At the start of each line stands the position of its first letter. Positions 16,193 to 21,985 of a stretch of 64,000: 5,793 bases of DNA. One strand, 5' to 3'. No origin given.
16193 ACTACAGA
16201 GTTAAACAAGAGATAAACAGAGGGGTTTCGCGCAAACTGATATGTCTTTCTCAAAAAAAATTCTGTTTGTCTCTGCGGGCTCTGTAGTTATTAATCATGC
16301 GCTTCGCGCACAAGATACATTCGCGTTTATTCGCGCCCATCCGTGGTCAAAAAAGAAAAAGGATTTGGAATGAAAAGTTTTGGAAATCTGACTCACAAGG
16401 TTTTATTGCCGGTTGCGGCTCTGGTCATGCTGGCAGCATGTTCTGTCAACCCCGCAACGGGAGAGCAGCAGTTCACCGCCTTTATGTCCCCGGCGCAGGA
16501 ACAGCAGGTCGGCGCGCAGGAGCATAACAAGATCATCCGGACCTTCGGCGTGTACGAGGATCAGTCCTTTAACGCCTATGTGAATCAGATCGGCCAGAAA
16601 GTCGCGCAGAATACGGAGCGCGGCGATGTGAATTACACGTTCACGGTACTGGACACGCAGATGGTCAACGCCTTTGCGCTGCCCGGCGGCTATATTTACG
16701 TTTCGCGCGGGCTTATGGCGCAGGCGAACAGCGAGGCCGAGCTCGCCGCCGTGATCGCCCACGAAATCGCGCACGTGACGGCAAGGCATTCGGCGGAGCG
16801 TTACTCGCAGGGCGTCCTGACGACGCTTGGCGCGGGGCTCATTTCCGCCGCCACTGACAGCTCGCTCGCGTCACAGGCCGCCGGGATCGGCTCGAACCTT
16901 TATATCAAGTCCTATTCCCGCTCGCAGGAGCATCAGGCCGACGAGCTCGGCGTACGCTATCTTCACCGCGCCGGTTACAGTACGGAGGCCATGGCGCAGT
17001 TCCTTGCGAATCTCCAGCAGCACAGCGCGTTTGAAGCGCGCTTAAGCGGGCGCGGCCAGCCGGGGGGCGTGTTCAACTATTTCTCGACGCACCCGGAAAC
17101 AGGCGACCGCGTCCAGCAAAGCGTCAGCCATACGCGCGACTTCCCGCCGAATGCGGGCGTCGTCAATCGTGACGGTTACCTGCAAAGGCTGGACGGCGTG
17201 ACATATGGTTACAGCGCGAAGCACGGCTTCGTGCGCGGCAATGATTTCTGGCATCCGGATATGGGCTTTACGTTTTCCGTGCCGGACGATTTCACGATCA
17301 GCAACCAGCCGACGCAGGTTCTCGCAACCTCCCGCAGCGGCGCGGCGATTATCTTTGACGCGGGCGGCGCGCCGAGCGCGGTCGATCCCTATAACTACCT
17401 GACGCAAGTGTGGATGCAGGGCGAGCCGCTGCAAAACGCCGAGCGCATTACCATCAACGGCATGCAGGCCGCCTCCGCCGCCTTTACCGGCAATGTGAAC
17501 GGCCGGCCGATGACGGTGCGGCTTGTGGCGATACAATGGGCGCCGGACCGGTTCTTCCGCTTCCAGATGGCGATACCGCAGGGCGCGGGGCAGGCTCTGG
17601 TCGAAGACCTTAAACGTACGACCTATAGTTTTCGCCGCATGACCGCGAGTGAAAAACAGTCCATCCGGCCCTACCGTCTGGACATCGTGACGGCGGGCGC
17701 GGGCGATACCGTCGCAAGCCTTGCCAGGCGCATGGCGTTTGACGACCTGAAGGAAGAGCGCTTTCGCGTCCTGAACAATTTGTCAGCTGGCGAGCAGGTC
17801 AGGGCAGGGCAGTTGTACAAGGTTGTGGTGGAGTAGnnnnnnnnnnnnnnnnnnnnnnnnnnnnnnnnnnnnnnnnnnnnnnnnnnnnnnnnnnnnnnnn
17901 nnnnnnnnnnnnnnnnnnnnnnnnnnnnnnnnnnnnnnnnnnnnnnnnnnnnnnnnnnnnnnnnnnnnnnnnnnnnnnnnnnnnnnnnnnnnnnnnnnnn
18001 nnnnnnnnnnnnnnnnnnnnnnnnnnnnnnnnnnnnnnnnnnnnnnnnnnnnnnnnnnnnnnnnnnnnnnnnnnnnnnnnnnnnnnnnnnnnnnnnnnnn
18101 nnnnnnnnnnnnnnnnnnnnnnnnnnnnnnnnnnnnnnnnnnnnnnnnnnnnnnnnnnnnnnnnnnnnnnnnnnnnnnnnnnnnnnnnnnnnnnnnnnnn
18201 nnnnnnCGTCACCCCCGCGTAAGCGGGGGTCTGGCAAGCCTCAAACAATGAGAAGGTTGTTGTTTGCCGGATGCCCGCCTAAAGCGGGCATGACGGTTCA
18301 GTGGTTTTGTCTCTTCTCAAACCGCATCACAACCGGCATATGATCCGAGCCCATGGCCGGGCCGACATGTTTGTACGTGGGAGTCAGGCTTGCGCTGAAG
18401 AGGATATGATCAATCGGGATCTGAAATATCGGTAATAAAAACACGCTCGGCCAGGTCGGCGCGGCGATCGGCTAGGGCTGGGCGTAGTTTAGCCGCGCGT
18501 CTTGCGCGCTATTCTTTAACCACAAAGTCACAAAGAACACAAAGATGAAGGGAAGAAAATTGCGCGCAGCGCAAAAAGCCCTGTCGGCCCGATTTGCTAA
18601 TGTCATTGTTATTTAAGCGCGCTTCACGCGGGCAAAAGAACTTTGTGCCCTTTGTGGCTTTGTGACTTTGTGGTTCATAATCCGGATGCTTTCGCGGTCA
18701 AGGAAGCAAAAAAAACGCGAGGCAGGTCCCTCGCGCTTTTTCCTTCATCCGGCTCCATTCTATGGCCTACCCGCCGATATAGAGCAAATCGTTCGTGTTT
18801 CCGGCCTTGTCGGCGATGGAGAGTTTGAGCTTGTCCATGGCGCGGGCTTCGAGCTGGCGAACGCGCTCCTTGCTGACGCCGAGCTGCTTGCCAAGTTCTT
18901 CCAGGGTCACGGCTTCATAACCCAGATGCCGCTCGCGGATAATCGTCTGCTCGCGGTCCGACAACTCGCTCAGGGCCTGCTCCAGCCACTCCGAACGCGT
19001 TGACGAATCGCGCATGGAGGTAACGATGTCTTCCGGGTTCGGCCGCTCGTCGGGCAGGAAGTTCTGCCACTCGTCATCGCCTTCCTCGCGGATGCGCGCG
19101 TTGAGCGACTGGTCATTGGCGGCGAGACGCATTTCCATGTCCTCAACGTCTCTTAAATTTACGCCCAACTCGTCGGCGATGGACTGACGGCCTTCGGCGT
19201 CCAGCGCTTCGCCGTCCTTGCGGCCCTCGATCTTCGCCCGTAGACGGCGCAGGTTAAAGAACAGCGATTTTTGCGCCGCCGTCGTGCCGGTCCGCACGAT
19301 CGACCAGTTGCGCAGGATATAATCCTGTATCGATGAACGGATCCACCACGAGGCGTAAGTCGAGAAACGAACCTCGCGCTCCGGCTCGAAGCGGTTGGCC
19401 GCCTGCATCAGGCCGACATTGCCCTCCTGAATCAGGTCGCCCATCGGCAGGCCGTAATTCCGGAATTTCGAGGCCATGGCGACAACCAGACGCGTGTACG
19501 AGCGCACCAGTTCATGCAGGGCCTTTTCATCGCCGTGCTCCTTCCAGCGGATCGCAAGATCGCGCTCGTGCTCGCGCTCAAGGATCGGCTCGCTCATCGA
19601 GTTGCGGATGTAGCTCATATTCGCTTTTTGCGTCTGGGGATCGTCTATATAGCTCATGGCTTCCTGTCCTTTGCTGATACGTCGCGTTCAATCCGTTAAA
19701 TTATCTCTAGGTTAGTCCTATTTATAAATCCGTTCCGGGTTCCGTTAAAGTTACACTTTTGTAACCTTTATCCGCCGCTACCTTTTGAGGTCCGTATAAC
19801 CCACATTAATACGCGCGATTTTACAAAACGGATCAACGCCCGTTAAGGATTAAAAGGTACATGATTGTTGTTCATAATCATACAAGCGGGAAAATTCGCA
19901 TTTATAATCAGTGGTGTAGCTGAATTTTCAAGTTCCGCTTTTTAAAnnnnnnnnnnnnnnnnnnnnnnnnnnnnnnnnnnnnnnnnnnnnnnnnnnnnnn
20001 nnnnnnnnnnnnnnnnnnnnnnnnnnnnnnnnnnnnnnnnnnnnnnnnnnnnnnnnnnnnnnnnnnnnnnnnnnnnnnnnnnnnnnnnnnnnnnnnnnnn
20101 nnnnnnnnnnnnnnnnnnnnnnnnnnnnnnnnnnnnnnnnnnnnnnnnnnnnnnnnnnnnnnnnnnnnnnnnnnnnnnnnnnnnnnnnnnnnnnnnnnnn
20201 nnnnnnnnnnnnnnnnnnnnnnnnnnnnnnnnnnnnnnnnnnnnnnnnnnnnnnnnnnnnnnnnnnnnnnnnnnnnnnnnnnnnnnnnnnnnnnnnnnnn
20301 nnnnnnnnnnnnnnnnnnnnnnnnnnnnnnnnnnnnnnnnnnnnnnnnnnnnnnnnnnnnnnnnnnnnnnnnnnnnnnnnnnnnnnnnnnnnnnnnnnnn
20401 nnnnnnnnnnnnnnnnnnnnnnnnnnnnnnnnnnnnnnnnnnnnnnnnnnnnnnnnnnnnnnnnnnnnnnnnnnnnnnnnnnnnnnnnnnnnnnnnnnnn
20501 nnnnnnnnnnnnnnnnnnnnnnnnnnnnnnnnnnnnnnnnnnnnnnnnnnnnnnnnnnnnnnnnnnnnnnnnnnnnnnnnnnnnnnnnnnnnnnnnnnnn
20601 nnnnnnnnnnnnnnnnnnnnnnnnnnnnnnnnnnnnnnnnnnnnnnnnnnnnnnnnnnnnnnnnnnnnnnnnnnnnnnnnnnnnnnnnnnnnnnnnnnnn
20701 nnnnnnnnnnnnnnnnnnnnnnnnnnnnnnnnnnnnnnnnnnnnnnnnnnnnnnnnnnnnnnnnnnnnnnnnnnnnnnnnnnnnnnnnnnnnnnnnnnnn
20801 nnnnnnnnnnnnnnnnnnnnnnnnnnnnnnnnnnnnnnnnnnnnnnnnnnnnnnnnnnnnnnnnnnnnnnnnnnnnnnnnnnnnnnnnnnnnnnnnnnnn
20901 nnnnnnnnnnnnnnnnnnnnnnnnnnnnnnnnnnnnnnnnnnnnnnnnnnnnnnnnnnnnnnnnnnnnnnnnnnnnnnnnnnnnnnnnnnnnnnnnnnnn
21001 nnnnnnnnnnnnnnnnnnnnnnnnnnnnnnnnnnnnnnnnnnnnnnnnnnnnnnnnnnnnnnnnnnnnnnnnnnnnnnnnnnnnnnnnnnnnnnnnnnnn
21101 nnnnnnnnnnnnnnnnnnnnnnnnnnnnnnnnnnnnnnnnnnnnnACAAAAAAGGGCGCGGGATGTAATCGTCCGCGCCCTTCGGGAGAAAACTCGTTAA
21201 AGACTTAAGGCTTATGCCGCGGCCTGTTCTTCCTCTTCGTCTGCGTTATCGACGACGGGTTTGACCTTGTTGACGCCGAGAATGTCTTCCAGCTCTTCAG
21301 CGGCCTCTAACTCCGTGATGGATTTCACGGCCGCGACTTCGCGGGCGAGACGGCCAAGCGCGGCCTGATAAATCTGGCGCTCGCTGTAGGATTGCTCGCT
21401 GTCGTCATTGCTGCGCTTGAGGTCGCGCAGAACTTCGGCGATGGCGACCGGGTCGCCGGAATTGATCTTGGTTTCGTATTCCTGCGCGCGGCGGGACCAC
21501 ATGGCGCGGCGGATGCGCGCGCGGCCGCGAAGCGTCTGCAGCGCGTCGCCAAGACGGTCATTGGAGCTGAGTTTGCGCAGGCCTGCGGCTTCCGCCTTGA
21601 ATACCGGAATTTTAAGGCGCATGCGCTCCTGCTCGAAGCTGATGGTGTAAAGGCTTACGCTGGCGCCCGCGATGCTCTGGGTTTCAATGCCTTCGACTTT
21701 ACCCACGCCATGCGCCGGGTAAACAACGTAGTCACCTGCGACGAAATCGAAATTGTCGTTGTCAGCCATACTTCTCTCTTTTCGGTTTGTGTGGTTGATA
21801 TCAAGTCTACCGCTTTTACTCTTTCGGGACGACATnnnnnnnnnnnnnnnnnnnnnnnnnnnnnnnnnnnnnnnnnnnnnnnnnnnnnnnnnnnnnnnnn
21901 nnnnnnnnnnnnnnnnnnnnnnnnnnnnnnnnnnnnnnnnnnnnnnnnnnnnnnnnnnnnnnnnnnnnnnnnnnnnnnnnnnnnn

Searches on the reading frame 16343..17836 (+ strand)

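Call 11: search_protein_families(library=pfam, proteins=[window:16343-17836:+])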
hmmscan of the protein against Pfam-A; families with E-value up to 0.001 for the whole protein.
window:16343-17836:+ (497 aa): 1 family
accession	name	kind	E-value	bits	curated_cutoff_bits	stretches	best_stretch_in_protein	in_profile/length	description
PF01435.24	Peptidase_M48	-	5.2e-37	127.9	20.3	1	77-259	4-181/186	Peptidase family M48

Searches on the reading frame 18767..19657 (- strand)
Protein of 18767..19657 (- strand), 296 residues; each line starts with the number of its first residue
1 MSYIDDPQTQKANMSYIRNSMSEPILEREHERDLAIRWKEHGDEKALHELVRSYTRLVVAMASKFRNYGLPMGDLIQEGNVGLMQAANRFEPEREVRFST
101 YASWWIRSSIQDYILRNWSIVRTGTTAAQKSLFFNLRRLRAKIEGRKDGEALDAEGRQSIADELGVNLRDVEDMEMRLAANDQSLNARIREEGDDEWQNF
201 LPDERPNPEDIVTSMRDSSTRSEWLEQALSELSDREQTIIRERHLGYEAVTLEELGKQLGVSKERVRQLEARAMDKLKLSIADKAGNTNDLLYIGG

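Call 11: search_protein_families(library=pfam, proteins=[window:18767-19657:-])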
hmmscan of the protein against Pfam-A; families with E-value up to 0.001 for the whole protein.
window:18767-19657:- (296 aa): 5 families
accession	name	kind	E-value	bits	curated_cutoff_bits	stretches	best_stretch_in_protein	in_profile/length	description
PF04542.20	Sigma70_r2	-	2.5e-20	72.5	24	1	50-118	1-69/71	Sigma-70 region 2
PF04545.22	Sigma70_r4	-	4e-17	61.9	24.1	1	228-278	1-49/50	Sigma-70, region 4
PF04539.22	Sigma70_r3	-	3e-08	34.1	25.3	1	160-210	26-76/78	Sigma-70 region 3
PF08281.18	Sigma70_r4_2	-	0.00052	20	25.7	0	223-277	2-54/54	Sigma-70, region 4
PF16509.11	KORA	-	0.00057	20.5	26.7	0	229-276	10-57/84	TrfB plasmid transcriptional repressor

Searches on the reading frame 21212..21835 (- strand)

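Call 11: search_protein_families(library=pfam, proteins=[window:21212-21835:-])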
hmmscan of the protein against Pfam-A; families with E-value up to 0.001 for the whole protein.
window:21212-21835:- (207 aa): 2 families
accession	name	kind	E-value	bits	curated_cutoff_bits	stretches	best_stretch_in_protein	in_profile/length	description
PF21095.3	CarD_C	-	3.8e-23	81.7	23.1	1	98-182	2-86/87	CarD, C-terminal domain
PF02559.22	CarD_TRCF_RID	-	8.9e-15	55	23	1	32-89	2-56/57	CarD-like/TRCF RID domain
